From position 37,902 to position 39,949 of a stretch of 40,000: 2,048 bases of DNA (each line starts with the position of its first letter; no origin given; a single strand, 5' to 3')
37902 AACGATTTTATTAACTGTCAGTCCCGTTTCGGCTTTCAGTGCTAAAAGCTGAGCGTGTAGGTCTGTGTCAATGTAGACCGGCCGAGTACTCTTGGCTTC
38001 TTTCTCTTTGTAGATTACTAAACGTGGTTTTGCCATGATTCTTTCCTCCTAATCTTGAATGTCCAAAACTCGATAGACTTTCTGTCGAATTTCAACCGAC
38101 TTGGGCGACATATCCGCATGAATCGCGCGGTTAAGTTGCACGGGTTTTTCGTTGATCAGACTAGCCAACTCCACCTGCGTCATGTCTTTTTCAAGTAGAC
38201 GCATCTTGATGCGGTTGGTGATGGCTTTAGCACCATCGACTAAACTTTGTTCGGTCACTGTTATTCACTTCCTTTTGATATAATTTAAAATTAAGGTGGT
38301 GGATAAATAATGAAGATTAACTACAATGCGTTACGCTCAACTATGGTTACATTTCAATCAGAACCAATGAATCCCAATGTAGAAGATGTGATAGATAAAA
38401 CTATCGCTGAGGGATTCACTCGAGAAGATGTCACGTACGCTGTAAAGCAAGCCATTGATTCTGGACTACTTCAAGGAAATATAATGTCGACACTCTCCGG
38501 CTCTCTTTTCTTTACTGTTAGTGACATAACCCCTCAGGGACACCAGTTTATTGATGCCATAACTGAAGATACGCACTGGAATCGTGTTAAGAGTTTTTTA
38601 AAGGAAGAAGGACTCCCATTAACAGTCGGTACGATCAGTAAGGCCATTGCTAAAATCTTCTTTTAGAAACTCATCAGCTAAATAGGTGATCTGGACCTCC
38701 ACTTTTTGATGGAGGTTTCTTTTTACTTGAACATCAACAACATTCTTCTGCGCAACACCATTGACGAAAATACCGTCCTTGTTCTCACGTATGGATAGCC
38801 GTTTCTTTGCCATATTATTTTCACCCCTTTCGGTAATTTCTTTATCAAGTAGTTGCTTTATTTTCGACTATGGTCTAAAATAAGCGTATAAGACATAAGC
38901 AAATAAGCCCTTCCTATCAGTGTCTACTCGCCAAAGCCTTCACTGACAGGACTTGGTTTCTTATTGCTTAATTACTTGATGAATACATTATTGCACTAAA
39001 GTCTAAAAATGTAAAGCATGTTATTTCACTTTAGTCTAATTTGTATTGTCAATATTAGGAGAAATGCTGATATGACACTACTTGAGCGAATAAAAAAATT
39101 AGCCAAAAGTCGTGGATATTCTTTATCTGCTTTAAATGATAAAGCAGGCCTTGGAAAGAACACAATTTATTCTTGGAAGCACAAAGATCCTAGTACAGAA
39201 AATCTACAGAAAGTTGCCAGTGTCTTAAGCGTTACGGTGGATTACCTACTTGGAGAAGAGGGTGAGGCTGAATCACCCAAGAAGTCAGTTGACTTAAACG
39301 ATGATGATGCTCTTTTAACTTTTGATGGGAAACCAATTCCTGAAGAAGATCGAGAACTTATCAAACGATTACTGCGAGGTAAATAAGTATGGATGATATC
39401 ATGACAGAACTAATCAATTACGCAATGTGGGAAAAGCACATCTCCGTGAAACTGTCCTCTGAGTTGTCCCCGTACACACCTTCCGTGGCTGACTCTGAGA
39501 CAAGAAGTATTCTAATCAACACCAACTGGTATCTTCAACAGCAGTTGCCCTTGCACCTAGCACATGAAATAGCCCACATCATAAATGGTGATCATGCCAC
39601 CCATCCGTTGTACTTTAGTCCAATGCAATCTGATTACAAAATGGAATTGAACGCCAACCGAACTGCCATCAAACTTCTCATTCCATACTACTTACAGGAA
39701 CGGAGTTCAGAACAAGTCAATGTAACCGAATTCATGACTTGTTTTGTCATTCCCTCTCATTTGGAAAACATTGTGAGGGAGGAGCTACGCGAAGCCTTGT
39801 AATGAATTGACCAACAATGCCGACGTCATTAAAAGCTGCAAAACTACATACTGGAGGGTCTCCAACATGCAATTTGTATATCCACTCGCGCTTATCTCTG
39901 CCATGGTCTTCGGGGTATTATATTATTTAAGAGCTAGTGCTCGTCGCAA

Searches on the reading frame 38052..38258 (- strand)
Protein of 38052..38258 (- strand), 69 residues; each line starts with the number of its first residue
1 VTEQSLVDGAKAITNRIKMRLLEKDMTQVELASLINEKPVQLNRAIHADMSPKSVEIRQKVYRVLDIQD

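Call 79: search_protein_families(library=pfam, proteins=[window:38052-38258:-], max_evalue=0.01)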
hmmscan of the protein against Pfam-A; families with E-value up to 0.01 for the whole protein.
window:38052-38258:- (69 aa): 1 family
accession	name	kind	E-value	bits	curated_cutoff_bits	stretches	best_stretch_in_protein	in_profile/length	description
PF01381.28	HTH_3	-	0.0065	16.9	23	1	17-48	1-32/55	Helix-turn-helix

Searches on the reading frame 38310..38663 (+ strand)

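Call 79: search_protein_families(library=pfam, proteins=[window:38310-38663:+], max_evalue=0.01)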
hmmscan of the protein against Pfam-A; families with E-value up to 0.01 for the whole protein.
window:38310-38663:+ (118 aa): 1 family
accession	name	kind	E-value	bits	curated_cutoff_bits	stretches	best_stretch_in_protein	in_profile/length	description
PF10711.15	DUF2513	-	1.7e-16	60.9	29.6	1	3-102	2-99/100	Hypothetical protein (DUF2513)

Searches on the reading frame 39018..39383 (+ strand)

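Call 79: search_protein_families(library=pfam, proteins=[window:39018-39383:+], max_evalue=0.01)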
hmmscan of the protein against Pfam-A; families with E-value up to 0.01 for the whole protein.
window:39018-39383:+ (122 aa): 4 families
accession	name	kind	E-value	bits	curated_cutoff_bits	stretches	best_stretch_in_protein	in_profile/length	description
PF01381.28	HTH_3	-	4.6e-07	30.2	23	1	25-77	1-55/55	Helix-turn-helix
PF13443.12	HTH_26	-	3.2e-06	27.7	22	1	24-75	1-55/63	Cro/C1-type HTH DNA-binding domain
PF07022.19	Phage_CI_repr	-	0.00024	21.8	22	1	24-84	2-64/65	Bacteriophage CI repressor helix-turn-helix domain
PF12844.13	HTH_19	-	0.00038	20.8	30.2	1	23-81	2-62/64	Helix-turn-helix domain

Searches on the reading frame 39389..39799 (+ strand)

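Call 79: search_protein_families(library=pfam, proteins=[window:39389-39799:+], max_evalue=0.01)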
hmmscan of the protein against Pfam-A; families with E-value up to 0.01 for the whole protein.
window:39389-39799:+ (137 aa): 1 family
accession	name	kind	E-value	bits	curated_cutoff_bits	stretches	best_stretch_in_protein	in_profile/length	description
PF06114.19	Peptidase_M78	-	2.7e-05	24.4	22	1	31-100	20-89/123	IrrE N-terminal-like domain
